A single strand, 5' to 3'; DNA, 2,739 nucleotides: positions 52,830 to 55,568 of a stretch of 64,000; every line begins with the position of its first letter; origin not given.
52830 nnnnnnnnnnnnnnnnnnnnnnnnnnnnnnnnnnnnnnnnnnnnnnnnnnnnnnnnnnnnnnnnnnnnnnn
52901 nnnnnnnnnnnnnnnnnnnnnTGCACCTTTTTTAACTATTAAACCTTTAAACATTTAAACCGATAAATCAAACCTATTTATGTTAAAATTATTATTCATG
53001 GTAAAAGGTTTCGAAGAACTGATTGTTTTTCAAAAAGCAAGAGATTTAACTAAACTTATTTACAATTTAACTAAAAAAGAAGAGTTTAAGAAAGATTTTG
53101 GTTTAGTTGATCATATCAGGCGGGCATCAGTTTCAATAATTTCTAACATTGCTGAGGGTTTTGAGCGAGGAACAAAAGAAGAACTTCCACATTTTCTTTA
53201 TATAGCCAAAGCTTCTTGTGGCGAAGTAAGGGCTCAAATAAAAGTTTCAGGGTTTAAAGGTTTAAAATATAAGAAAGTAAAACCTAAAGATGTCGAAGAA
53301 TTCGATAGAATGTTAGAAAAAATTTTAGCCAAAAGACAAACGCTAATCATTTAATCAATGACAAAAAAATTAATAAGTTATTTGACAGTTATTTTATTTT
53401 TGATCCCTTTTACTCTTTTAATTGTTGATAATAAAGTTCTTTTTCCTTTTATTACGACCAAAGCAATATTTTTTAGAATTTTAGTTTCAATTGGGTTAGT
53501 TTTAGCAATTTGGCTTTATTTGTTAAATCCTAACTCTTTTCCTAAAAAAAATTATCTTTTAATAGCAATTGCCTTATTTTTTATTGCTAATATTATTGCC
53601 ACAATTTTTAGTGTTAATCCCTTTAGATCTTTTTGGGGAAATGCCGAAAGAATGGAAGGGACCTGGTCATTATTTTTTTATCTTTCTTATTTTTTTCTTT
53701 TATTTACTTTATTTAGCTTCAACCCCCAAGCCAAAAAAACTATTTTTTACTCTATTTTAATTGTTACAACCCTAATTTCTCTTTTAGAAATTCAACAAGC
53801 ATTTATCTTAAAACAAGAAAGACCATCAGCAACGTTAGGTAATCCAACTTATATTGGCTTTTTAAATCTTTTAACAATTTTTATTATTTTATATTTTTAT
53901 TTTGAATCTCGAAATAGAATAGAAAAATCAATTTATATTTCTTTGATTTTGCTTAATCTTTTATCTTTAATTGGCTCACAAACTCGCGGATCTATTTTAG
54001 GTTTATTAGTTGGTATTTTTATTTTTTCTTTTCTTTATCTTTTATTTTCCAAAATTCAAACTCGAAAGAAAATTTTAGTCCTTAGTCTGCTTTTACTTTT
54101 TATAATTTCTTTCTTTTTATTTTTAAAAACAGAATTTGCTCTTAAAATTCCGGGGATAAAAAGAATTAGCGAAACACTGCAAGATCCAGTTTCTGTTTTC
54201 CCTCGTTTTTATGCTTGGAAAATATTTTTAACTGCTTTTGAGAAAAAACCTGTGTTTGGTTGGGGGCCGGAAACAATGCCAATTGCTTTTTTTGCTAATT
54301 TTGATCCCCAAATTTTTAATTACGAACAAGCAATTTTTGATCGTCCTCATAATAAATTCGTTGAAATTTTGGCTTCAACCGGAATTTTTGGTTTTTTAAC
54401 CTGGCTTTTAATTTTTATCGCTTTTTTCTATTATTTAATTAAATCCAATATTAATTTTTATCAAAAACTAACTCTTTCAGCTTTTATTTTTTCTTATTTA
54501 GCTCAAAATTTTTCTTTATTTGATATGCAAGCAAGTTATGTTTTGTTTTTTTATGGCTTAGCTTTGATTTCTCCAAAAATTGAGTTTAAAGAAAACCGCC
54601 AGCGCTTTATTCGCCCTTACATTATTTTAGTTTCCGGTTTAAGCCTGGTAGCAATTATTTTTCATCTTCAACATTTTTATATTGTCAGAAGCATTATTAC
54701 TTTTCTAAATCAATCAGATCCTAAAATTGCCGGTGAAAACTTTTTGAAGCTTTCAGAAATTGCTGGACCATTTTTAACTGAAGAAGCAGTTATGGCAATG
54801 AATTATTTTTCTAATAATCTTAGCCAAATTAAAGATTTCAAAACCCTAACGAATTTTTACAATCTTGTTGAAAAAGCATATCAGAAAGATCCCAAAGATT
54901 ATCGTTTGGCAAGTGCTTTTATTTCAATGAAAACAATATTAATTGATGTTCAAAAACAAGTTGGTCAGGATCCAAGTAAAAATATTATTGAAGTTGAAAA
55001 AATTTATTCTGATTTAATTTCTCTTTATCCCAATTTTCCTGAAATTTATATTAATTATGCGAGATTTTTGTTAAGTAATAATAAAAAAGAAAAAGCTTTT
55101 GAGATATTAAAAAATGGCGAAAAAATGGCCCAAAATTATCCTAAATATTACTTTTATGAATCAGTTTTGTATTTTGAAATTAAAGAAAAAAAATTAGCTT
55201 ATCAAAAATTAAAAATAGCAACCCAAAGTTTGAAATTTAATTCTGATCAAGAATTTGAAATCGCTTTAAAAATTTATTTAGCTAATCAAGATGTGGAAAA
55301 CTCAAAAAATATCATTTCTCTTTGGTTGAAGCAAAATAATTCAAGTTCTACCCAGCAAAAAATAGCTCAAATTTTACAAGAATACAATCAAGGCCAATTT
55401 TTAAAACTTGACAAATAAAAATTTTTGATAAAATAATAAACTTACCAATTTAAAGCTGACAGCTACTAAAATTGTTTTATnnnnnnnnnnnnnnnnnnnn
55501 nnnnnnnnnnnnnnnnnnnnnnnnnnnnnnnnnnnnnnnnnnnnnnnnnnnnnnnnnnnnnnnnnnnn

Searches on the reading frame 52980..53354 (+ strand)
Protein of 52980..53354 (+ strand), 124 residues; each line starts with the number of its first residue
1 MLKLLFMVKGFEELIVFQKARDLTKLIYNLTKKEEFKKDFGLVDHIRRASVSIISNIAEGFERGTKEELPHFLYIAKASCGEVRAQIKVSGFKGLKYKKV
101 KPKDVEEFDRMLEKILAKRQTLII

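Call 35: search_protein_families(library=pfam, proteins=[window:52980-53354:+], max_evalue=0.01)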
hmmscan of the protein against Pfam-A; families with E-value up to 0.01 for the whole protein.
window:52980-53354:+ (124 aa): 1 family
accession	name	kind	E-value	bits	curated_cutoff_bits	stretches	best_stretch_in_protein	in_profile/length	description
PF05635.17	23S_rRNA_IVP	-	3.6e-27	95.1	33.8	1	12-115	1-100/106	23S rRNA-intervening sequence protein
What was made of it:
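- A PF05635 four-helix-bundle ORF lies at 52980 (call 35).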

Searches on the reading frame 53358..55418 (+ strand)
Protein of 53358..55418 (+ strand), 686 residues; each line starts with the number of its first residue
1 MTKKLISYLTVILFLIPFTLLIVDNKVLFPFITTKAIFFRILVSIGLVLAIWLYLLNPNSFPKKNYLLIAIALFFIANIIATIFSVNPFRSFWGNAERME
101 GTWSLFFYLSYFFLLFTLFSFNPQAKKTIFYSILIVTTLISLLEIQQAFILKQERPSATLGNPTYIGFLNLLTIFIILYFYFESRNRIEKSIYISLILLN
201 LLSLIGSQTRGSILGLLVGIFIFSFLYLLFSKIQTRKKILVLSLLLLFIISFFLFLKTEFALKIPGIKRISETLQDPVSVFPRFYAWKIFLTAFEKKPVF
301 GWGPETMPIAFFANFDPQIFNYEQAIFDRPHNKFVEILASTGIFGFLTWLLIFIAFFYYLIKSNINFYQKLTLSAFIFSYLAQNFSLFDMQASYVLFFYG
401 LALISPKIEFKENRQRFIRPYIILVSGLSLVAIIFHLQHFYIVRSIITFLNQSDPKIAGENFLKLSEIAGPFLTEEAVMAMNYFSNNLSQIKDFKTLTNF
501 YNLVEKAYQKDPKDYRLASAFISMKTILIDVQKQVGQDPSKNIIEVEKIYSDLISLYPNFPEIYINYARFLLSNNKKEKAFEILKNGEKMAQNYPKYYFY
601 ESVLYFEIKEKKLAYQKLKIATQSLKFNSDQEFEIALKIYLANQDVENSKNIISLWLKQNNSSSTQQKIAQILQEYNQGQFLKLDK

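Call 35: search_protein_families(library=pfam, proteins=[window:53358-55418:+], max_evalue=0.01)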
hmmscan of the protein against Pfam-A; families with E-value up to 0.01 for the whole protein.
window:53358-55418:+ (686 aa): 4 families
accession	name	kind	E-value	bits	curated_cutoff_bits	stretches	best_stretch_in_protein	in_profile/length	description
PF04932.20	Wzy_C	-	4e-23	82.3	31.7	1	197-350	3-149/149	O-Antigen ligase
PF14559.12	TPR_19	-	6.7e-05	23.6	25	1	548-597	12-61/68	Tetratricopeptide repeat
PF13431.12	TPR_17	-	6.8e-05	23.3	24.4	1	550-580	2-32/34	Tetratricopeptide repeat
PF23233.1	HAT_Syf1_CNRKL1_N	-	0.00091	19.5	27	1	494-576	29-109/161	Pre-mRNA-splicing factor Syf1/CNRKL1 N-terminal HAT repeat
